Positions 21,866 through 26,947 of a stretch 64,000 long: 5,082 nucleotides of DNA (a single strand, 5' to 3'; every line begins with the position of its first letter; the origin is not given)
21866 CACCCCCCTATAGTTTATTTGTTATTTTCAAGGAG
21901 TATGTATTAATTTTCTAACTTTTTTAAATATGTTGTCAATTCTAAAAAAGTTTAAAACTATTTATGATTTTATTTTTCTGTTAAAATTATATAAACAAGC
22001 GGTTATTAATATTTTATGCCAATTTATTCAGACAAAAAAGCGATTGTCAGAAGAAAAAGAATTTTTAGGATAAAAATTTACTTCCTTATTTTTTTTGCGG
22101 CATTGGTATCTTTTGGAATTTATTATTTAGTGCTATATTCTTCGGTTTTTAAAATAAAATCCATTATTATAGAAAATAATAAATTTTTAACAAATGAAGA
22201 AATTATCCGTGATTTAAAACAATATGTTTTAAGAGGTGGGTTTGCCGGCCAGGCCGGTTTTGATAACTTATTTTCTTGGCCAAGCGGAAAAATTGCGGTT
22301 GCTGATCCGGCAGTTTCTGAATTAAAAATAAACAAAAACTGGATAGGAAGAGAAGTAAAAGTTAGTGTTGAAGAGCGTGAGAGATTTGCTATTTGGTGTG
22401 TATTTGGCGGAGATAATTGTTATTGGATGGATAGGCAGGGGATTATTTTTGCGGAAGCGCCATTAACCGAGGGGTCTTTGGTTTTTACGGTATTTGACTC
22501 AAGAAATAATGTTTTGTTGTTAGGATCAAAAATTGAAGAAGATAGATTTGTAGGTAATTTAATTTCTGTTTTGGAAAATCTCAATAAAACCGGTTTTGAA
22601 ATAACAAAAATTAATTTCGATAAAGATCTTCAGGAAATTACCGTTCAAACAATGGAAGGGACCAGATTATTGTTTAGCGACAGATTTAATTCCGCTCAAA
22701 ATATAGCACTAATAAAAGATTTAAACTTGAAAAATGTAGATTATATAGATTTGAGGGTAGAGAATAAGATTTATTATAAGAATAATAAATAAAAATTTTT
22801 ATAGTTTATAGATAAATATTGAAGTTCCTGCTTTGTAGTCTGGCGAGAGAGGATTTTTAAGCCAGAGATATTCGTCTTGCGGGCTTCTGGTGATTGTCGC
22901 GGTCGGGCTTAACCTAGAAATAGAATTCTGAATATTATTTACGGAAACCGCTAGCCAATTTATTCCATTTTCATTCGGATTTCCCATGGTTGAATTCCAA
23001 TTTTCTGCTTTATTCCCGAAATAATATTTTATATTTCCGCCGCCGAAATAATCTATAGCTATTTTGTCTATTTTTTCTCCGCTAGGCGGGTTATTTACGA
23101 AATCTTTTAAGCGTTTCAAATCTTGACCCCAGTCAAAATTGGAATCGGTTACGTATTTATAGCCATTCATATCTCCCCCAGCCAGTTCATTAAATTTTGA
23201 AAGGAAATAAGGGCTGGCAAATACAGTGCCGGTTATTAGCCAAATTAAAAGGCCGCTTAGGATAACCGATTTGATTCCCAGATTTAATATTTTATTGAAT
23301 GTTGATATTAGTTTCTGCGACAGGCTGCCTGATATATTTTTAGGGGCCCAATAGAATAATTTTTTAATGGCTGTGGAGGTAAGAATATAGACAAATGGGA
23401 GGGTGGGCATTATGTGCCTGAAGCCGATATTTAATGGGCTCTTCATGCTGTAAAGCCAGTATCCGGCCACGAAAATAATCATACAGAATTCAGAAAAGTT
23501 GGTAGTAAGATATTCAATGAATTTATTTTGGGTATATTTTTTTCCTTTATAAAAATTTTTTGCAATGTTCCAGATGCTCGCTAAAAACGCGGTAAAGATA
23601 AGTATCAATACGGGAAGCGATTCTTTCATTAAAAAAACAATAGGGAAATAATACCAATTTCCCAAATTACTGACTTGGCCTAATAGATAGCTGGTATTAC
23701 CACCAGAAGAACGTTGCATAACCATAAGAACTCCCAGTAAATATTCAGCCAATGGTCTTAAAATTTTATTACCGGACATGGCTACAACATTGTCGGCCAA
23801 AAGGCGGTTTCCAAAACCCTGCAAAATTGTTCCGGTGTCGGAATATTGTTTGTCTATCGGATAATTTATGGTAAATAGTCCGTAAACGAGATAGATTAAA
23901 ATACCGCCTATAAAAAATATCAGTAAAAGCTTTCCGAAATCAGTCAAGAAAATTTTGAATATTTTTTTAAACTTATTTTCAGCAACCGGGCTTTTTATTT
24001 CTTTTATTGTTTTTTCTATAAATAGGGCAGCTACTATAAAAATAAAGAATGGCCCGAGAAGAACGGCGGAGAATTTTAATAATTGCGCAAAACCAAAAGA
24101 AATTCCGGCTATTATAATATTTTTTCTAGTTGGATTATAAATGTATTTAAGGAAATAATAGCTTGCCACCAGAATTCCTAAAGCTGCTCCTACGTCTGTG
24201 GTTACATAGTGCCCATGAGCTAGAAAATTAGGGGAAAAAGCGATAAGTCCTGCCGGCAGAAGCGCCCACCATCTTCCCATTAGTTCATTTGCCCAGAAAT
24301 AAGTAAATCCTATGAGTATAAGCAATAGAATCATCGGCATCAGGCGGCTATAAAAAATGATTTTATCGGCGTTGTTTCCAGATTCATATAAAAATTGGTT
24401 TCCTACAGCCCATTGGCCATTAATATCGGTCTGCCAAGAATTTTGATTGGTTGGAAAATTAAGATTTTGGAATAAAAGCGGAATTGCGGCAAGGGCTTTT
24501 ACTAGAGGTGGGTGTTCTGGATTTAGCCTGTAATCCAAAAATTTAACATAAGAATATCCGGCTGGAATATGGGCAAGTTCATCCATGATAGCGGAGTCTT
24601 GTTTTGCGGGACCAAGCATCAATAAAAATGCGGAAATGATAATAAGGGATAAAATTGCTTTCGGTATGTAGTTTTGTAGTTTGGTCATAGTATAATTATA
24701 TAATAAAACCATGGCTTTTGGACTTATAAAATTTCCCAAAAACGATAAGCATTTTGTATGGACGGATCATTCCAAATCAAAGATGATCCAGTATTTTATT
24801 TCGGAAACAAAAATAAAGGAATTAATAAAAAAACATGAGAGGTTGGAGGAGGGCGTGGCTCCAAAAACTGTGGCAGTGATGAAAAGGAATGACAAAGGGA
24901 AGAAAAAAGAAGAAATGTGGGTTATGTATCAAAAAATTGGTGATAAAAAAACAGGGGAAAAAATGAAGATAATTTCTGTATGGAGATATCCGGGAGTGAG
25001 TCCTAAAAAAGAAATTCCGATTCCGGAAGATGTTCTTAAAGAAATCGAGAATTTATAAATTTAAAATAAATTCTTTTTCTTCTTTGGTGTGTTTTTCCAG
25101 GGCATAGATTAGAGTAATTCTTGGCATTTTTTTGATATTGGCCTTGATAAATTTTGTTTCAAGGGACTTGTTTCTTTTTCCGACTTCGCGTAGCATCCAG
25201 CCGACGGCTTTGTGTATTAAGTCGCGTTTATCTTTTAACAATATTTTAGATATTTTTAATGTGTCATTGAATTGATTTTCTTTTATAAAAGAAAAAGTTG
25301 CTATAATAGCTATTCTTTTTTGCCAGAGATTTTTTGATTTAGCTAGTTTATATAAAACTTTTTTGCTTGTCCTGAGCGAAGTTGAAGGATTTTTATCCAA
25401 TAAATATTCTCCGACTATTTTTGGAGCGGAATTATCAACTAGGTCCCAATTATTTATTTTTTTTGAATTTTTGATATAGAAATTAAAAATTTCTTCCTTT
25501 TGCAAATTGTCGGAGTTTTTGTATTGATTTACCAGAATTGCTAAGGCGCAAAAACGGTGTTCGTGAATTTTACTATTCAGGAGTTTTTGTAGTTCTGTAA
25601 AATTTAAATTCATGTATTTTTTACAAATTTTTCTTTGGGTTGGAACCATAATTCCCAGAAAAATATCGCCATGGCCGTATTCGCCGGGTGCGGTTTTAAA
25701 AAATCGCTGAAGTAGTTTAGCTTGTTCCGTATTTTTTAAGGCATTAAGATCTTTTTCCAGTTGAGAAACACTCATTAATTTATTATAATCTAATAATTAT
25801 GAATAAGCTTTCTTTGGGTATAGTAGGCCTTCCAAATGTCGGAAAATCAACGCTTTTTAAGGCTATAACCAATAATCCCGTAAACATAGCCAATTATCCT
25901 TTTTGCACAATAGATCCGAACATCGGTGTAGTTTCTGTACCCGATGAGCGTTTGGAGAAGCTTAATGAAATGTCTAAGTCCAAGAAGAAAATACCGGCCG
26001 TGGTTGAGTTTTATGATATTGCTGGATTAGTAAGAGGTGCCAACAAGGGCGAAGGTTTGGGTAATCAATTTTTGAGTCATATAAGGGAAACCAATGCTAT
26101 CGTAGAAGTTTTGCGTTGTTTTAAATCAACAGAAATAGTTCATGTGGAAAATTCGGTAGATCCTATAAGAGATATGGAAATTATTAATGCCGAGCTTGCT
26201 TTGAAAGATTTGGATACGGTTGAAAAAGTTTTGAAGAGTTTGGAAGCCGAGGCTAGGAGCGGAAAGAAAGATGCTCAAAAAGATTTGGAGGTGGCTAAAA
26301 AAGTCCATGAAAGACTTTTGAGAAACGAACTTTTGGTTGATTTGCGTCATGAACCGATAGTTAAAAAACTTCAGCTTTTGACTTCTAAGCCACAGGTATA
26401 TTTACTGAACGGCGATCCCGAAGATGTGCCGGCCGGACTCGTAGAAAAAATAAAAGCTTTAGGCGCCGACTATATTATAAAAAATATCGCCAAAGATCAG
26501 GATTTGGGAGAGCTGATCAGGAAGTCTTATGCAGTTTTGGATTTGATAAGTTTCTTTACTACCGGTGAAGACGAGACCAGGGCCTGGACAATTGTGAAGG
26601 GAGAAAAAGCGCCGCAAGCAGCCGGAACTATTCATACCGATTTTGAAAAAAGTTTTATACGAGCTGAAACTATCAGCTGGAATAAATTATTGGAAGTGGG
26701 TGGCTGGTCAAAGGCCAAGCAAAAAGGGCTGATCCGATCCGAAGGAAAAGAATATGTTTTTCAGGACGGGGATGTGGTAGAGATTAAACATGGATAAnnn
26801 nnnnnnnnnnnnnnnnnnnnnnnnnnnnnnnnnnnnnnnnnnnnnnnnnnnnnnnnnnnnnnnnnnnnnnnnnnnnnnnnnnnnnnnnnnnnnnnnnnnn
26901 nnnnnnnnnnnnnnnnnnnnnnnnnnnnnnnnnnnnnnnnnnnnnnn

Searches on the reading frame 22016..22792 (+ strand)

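Call 11: search_protein_families(library=pfam, proteins=[window:22016-22792:+])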
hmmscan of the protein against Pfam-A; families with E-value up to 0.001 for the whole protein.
window:22016-22792:+ (258 aa): 1 family
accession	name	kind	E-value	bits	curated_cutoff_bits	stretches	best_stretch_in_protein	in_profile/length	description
PF08478.15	POTRA_1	-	0.00083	20.1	23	0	45-69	1-25/69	POTRA domain, FtsQ-type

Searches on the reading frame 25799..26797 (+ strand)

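Call 67: search_protein_families(library=pfam, proteins=[window:25799-26797:+], max_evalue=0.00001)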
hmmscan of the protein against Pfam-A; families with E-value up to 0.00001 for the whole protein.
window:25799-26797:+ (332 aa): 3 families
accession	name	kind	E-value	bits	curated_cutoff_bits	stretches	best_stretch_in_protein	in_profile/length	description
PF06071.19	YchF-GTPase_C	-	2.9e-35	120.7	27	1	249-330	1-82/84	Protein of unknown function (DUF933)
PF01926.29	MMR_HSR1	-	1.3e-19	70.8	21.9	1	6-115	2-91/113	50S ribosome-binding GTPase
PF02421.24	FeoB_N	-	1.4e-07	31.6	27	1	7-50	4-47/156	Ferrous iron transport protein B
